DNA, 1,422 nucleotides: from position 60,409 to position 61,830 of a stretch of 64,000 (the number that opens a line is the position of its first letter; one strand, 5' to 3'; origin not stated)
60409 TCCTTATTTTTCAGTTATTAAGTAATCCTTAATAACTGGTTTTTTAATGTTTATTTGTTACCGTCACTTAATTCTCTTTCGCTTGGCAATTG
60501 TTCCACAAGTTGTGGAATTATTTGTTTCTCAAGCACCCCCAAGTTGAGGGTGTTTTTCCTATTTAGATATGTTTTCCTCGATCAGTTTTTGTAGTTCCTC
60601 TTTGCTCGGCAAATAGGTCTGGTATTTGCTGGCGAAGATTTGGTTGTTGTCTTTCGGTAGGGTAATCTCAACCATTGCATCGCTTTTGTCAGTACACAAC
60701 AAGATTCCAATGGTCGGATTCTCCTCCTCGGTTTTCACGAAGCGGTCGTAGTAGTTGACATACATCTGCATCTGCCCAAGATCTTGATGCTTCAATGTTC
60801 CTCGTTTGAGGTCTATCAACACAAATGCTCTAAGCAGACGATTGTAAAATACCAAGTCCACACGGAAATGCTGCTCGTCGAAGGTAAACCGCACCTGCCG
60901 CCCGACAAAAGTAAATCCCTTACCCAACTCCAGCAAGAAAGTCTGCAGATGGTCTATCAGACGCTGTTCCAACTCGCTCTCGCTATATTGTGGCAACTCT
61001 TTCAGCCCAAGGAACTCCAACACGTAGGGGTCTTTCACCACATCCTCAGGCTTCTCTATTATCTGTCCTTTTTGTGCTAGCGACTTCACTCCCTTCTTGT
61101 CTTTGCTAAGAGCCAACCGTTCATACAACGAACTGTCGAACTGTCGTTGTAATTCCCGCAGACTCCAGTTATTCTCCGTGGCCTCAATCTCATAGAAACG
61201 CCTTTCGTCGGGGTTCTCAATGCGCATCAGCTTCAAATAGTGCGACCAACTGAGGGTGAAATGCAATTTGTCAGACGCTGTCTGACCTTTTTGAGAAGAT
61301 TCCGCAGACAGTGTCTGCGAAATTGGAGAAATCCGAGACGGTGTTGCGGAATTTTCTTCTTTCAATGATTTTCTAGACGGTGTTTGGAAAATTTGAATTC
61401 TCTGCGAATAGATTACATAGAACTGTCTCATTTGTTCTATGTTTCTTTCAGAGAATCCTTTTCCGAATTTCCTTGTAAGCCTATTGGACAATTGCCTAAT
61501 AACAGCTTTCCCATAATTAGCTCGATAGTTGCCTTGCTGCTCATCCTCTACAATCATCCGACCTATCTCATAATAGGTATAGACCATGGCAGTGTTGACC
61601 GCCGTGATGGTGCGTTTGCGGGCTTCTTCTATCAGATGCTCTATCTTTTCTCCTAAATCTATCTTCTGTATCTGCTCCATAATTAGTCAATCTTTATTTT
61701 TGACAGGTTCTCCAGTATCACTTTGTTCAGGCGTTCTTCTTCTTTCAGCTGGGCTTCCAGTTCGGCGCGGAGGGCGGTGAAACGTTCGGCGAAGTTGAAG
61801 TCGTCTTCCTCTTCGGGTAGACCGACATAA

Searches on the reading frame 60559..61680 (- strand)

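Call 3: search_protein_families(library=pfam, proteins=[window:60559-61680:-], max_evalue=1)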
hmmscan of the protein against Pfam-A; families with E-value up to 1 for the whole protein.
window:60559-61680:- (373 aa): 4 families
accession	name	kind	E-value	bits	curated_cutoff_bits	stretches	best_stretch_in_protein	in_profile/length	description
PF06250.17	YhcG_C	-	5.8e-60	202.1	32.5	1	213-365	2-154/157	YhcG PDDEXK nuclease domain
PF17761.7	DUF1016_N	-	6.6e-42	143.3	32.8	1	12-188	1-137/137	DUF1016 N-terminal domain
PF13588.12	HSDR_N_2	-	0.003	18.1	25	1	263-311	28-78/110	Type I restriction enzyme R protein N terminus (HSDR_N)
PF11300.13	DUF3102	-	0.53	11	24.4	0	304-369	63-128/129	Protein of unknown function (DUF3102)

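Call 4: search_protein_families(library=padloc, proteins=[window:60559-61680:-], max_evalue=1)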
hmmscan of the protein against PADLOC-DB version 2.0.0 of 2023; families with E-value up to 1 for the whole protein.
window:60559-61680:- (373 aa): 32 families (the best 25 are shown)
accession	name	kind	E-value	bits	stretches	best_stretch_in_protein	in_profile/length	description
PDLC04807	PDC-S02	-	6.8e-146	484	1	6-372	13-340/351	-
PDLC04803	PDC-S02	-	3.8e-102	339.5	1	71-370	5-257/269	-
PDLC04795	PDC-S02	-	5.1e-90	300.2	1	9-369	27-342/357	-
PDLC04810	PDC-S02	-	1.5e-87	292.1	1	8-366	13-339/355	-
PDLC04820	PDC-S02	-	2.1e-86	288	2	140-366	121-315/332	-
PDLC04831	PDC-S02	-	3.8e-84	281.1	1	11-370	16-340/346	-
PDLC04827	PDC-S02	-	7.3e-82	272.5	1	5-269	9-231/234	-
PDLC04822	PDC-S02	-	1.6e-73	245.9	1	5-338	9-293/294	-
PDLC04802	PDC-S02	-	3.6e-68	227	2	8-187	11-154/171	-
PDLC04823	PDC-S02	-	1.2e-64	215.2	2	128-215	19-104/175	-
PDLC04812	PDC-S02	-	3.2e-51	171.2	2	4-97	6-95/151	-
PDLC04813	PDC-S02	-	6.6e-51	170.6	1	212-369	5-160/175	-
PDLC01464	PD_DExK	-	3.6e-41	138.5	1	145-290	1-126/126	"CAS-I,CAS-II,CAS-III,CAS-IV,CAS-V,CAS-VI; associated"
PDLC04826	PDC-S02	-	4.3e-40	135.7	1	11-257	16-217/222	-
PDLC04797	PDC-S02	-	8.9e-39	130.4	1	4-164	3-121/126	-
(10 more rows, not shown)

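Call 5: search_protein_families(library=ncbifam, proteins=[window:60559-61680:-], max_evalue=1)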
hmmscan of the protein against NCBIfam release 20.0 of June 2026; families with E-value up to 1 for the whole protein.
window:60559-61680:- (373 aa): 2 families
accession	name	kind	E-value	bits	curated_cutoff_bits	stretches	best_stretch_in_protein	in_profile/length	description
NF038070.1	LmbU_fam_TF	subfamily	0.023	14.7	125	1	138-197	76-135/171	LmbU family transcriptional regulator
NF003270.0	PRK04247.1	equivalog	0.069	12.2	216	1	274-334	162-218/250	endonuclease NucS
